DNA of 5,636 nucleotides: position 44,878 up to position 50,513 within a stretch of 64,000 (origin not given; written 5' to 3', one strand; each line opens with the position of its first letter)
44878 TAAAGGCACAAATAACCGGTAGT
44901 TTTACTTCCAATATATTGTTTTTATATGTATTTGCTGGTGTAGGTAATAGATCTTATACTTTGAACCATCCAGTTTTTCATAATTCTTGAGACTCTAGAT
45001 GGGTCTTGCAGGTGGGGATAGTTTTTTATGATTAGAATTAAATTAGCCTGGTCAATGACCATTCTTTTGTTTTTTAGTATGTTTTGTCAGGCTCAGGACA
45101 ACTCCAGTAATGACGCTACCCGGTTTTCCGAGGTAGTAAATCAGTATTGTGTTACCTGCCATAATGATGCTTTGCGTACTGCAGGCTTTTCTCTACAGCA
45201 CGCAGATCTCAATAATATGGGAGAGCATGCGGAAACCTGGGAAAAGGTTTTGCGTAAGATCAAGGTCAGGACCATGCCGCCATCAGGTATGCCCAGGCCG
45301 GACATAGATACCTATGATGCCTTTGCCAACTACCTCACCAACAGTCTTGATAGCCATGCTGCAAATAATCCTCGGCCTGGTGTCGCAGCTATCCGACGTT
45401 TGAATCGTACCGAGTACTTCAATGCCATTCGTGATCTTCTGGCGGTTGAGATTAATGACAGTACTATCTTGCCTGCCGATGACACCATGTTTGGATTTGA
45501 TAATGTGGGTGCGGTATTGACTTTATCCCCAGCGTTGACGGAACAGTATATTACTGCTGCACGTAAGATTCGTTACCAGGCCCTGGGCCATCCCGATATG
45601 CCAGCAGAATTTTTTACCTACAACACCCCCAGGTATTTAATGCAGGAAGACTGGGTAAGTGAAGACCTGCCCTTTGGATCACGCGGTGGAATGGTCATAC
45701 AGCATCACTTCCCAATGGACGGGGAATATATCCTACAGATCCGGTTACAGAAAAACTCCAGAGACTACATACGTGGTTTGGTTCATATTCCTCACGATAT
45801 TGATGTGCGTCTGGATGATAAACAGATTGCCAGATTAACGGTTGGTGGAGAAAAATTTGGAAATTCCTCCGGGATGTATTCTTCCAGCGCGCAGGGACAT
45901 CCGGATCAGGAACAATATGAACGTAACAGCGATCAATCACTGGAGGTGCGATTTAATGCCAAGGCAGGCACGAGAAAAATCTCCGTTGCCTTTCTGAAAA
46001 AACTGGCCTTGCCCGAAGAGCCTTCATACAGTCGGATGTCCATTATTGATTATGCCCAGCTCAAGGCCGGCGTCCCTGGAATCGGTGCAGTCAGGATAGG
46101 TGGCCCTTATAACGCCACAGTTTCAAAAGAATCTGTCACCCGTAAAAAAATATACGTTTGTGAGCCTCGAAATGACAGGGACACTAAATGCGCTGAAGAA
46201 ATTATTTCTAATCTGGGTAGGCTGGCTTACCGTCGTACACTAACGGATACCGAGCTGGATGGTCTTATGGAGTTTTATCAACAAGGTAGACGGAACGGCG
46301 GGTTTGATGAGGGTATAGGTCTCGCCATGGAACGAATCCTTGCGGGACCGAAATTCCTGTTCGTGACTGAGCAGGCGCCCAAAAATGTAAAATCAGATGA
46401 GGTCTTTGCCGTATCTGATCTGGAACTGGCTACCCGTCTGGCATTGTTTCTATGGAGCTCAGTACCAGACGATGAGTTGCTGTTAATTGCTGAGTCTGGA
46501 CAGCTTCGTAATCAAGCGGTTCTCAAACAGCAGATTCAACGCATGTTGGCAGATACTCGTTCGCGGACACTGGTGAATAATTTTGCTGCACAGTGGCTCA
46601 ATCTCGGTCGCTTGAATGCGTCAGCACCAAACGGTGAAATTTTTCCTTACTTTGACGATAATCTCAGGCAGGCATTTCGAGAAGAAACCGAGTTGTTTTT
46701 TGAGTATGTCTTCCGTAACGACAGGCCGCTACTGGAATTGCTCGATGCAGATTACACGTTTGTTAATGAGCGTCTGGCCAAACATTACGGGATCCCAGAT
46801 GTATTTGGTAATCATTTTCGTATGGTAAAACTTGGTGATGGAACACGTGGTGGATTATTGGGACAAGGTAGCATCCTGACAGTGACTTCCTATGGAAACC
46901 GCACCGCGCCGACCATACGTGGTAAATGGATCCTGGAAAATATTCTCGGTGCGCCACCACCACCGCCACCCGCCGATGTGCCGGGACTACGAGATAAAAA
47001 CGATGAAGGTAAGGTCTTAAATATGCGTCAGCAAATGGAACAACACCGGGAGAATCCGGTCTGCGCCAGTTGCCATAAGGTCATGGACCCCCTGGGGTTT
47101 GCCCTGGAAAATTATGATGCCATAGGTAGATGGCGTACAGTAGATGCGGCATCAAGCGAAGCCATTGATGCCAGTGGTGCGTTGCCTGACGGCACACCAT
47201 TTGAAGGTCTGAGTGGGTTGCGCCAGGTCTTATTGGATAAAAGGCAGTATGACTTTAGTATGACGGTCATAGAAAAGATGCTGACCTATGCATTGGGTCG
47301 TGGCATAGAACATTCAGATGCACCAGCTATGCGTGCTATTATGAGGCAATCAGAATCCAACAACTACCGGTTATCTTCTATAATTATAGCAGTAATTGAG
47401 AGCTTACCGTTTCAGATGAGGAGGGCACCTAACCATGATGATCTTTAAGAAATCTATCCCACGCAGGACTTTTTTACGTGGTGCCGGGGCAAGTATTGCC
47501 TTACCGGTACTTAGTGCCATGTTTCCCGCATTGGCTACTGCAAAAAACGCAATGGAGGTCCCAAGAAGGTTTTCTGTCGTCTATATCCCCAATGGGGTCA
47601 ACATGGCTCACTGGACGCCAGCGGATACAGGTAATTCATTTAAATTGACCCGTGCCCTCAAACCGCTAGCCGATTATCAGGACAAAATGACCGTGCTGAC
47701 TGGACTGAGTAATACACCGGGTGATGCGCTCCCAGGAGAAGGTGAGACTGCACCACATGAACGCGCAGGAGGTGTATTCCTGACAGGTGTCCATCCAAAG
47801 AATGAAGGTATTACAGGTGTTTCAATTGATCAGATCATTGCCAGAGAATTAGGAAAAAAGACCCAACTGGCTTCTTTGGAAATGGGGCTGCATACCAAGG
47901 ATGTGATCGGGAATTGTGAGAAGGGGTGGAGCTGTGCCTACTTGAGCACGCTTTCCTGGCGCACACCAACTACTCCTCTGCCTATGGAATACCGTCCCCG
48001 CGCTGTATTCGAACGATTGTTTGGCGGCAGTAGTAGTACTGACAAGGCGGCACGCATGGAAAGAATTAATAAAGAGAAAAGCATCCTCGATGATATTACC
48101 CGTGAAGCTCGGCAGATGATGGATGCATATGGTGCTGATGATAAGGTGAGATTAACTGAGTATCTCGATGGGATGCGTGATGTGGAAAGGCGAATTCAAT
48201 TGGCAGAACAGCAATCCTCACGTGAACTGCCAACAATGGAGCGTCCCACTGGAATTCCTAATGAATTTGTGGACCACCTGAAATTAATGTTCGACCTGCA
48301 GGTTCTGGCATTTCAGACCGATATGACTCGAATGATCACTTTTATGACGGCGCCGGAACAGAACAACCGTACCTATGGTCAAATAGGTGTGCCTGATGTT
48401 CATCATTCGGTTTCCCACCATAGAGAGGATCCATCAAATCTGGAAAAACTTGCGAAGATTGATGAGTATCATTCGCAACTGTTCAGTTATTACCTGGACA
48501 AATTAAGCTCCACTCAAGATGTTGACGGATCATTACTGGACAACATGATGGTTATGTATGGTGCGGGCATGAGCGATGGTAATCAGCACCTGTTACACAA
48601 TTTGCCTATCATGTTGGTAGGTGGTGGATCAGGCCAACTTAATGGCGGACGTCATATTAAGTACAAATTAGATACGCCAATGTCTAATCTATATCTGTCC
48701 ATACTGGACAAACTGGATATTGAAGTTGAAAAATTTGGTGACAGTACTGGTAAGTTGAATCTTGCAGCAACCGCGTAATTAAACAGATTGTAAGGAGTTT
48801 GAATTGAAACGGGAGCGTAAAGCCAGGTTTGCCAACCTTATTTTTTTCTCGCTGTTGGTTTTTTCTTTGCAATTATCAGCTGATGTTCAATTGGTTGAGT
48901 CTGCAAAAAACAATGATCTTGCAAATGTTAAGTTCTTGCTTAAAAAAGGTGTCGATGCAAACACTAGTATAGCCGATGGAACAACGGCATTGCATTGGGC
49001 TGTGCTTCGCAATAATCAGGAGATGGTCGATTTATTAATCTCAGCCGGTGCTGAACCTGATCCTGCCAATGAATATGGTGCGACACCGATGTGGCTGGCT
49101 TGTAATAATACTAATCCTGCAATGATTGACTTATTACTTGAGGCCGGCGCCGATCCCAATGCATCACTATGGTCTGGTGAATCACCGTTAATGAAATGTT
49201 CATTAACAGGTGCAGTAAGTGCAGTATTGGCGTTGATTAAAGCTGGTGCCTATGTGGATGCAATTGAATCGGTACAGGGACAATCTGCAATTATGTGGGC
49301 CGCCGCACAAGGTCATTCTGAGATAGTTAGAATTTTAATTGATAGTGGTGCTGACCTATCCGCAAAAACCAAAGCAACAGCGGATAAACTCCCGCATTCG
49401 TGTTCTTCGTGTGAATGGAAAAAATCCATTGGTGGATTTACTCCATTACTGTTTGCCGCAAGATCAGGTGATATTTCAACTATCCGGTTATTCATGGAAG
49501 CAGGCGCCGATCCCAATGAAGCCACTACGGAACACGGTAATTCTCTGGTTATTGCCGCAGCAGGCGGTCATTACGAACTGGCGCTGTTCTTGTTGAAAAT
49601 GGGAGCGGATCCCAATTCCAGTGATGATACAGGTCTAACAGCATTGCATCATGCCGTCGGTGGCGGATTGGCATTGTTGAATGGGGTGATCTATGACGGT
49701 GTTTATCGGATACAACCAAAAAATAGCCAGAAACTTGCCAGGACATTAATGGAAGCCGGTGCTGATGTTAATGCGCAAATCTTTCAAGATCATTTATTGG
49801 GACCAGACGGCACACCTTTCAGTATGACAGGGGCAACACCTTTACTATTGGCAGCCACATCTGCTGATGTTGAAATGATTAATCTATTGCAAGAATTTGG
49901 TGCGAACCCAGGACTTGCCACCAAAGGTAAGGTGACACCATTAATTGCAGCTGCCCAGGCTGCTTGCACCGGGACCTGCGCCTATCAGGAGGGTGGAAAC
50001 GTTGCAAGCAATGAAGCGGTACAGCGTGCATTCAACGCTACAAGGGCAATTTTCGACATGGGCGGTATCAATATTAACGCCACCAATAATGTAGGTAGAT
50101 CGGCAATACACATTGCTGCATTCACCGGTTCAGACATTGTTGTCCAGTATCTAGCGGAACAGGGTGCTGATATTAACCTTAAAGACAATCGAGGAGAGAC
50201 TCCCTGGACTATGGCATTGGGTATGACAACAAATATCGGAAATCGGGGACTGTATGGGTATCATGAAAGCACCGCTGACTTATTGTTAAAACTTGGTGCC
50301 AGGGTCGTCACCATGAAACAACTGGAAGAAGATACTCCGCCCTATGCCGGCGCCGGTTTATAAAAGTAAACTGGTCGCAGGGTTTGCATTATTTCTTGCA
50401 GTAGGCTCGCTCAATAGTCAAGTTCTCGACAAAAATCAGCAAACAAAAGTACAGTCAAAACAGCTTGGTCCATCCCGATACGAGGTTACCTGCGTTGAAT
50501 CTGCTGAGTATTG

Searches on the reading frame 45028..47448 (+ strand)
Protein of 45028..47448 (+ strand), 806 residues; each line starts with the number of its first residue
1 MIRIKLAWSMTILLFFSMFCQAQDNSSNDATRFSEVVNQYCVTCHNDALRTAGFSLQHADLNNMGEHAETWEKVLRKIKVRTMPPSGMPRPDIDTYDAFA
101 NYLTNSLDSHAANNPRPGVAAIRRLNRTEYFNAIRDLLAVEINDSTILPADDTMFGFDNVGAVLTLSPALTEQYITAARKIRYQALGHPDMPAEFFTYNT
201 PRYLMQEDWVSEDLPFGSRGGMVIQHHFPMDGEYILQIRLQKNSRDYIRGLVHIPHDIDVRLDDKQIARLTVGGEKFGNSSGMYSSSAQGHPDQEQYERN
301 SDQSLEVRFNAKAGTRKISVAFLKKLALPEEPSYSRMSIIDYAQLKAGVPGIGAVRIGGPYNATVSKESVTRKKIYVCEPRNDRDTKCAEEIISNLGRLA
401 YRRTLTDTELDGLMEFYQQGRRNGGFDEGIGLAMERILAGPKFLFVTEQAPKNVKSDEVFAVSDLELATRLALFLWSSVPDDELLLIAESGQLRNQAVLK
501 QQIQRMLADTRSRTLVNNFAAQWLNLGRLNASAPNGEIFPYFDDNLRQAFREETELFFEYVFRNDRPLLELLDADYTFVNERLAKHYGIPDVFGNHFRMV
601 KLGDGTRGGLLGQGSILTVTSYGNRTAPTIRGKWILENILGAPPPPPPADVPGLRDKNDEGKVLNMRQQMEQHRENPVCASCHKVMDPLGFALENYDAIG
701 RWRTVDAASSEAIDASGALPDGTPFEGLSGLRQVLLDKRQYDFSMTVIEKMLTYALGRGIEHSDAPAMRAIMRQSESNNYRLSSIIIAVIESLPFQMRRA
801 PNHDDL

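Call 10: search_protein_families(library=pfam, proteins=[window:45028-47448:+], max_evalue=0.001)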
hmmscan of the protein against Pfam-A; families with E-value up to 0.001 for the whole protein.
window:45028-47448:+ (806 aa): 7 families
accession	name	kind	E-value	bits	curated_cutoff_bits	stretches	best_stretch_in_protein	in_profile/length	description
PF07631.16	PSD4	-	4.4e-47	160.2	23.3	1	463-589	2-128/128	Protein of unknown function (DUF1592)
PF07627.16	PSCyt3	-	9.1e-38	128.9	27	1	607-705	1-97/98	Protein of unknown function (DUF1588)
PF07624.16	PSD2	-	5.3e-22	77.8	25.8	1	721-795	1-74/74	Protein of unknown function (DUF1585)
PF07626.16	PSD3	-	3e-21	76.1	23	1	123-185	1-63/65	Protein of unknown function (DUF1587)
PF07637.16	PSD5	-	1.7e-17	63.9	34.2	1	388-448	1-62/62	Protein of unknown function (DUF1595)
PF13442.11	Cytochrome_CBB3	-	4.4e-07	30.6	27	1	29-102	2-67/68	Cytochrome C oxidase, cbb3-type, subunit III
PF07635.16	PSCyt1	-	0.00021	22.3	22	0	41-87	1-59/59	Planctomycete cytochrome C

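Call 12: search_protein_families(library=ncbifam, proteins=[window:45028-47448:+], max_evalue=0.001)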
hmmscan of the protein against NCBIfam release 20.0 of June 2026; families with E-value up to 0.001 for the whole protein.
window:45028-47448:+ (806 aa): 0 families

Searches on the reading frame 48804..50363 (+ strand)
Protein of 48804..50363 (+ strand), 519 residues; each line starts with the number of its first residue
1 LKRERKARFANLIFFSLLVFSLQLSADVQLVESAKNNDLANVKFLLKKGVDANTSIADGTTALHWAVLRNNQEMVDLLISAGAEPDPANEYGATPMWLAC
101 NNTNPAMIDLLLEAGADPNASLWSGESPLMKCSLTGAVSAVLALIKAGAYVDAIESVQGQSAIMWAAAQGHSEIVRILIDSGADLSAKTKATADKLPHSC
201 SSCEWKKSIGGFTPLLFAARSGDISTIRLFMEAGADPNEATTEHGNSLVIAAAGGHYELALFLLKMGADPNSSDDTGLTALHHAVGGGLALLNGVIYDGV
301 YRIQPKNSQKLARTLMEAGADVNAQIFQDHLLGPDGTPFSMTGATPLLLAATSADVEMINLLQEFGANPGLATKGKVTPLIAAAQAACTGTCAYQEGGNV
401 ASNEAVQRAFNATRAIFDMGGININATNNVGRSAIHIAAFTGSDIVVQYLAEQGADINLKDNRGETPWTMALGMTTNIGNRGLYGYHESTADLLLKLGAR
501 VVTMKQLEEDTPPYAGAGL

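Call 10: search_protein_families(library=pfam, proteins=[window:48804-50363:+], max_evalue=0.001)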
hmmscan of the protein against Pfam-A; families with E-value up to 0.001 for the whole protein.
window:48804-50363:+ (519 aa): 7 families
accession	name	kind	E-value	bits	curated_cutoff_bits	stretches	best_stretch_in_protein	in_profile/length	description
PF12796.13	Ank_2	-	2e-56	189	27.3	5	32-120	3-88/90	Ankyrin repeats (3 copies)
PF00023.36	Ank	-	3.3e-54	178.2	21.1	5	58-89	1-32/33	Ankyrin repeat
PF13637.12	Ank_4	-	2.9e-48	161.2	22.7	4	34-79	5-50/50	Ankyrin repeats (many copies)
PF13606.12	Ank_3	-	3.7e-44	143.4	22.3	2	91-120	1-30/30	Ankyrin repeat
PF13857.12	Ank_5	-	6.9e-33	112.8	27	2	422-467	7-52/56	Ankyrin repeats (many copies)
PF24521.3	Ank_KRIT1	-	3.3e-11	43.6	80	0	119-232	10-106/149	KRIT1 ankyrin-repeats domain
PF23745.1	ANK_LRRK2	-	3.5e-06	27.3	27.5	0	99-149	38-88/130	LRRK2 ANK repeat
